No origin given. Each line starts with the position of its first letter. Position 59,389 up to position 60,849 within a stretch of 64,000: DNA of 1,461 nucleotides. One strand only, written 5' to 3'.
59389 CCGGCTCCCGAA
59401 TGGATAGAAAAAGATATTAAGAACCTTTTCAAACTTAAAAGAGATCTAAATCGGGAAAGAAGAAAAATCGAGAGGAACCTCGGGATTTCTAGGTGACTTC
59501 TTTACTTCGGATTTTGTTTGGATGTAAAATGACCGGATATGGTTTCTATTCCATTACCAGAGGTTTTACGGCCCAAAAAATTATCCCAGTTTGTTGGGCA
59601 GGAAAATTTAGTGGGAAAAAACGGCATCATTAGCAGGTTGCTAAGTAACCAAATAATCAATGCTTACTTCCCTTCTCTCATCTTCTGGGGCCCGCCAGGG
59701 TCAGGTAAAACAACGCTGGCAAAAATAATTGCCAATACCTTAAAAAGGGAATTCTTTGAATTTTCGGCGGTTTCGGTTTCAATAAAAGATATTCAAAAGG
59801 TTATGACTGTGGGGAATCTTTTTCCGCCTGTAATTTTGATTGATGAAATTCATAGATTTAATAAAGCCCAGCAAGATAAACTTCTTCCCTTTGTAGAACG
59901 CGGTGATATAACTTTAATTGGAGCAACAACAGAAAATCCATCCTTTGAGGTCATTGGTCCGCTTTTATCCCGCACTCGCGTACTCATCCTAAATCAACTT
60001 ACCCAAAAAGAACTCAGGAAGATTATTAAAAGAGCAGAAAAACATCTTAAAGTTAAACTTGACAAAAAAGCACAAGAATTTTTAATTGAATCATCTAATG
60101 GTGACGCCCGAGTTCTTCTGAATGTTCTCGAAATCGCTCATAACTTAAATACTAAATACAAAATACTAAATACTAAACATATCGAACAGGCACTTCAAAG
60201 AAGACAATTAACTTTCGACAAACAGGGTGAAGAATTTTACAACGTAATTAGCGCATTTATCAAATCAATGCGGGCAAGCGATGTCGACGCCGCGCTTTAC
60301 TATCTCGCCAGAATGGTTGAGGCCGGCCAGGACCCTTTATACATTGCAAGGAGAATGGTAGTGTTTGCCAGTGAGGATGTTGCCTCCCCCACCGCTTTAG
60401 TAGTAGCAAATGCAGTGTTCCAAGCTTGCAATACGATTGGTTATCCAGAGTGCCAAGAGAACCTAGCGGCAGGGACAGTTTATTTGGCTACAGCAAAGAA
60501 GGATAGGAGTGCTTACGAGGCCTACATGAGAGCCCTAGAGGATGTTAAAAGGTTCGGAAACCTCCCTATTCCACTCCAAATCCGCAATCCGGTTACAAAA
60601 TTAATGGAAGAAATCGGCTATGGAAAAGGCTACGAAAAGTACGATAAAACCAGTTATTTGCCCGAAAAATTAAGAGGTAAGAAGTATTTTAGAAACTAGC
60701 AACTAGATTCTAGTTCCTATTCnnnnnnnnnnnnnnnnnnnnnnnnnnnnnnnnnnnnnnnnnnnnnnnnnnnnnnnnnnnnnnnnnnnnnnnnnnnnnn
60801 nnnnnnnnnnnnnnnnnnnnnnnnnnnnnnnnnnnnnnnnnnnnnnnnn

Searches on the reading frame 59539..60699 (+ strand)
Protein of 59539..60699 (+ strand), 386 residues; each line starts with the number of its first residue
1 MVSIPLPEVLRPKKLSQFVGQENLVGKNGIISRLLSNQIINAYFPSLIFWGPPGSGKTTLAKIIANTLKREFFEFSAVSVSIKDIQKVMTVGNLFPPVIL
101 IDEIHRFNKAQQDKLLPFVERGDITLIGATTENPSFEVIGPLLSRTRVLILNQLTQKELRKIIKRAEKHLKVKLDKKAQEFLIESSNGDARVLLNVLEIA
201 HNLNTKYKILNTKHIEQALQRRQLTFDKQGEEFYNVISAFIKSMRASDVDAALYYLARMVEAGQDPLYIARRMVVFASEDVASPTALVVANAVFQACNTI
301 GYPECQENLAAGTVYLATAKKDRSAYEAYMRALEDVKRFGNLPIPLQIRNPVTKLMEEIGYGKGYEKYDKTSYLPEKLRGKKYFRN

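Call 12: search_protein_families(library=pfam, proteins=[window:59539-60699:+], max_evalue=0.001)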
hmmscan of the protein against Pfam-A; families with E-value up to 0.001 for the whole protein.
window:59539-60699:+ (386 aa): 14 families
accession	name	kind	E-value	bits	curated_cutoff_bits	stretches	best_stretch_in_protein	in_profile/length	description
PF12002.13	MgsA_C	-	1.3e-45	155.7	27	1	247-385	2-149/167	MgsA AAA+ ATPase C terminal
PF16193.11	AAA_assoc_2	-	2e-24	86.1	34.3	1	169-245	2-81/81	AAA C-terminal domain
PF00004.35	AAA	-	2.2e-17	64.1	21.2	1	47-148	1-125/131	ATPase family associated with various cellular activities (AAA)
PF05496.18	RuvB_N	-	1.9e-14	54.2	27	1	10-126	1-115/159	Holliday junction DNA helicase RuvB P-loop domain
PF20720.3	nSTAND3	-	7.2e-07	29.5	27.2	1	47-106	20-76/155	Novel STAND NTPase 3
PF07728.20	AAA_5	-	3.8e-06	27.4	22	1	47-130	2-101/139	AAA domain (dynein-related subfamily)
PF00158.32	Sigma54_activat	-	8.2e-06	26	20.2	0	98-134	96-132/168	Sigma-54 interaction domain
PF13401.12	AAA_22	-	9.9e-06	26.3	27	0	47-78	8-37/130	AAA domain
PF07724.20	AAA_2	-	0.00013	22.5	27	0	46-125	5-105/166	AAA domain (Cdc48 subfamily)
PF13173.12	AAA_14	-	0.00013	22.4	27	1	47-158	5-127/129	AAA domain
PF07726.17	AAA_3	-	0.00015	22.1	27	0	50-134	5-101/131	ATPase family associated with various cellular activities (AAA)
PF01078.27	Mg_chelatase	-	0.00021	21.2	20.3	0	46-78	24-60/207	Magnesium chelatase, subunit ChlI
PF00910.28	RNA_helicase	-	0.00047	21.1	21.5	1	48-110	2-64/105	RNA helicase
PF14532.12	Sigma54_activ_2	-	0.00047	20.9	25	0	38-123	16-100/138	Sigma-54 interaction domain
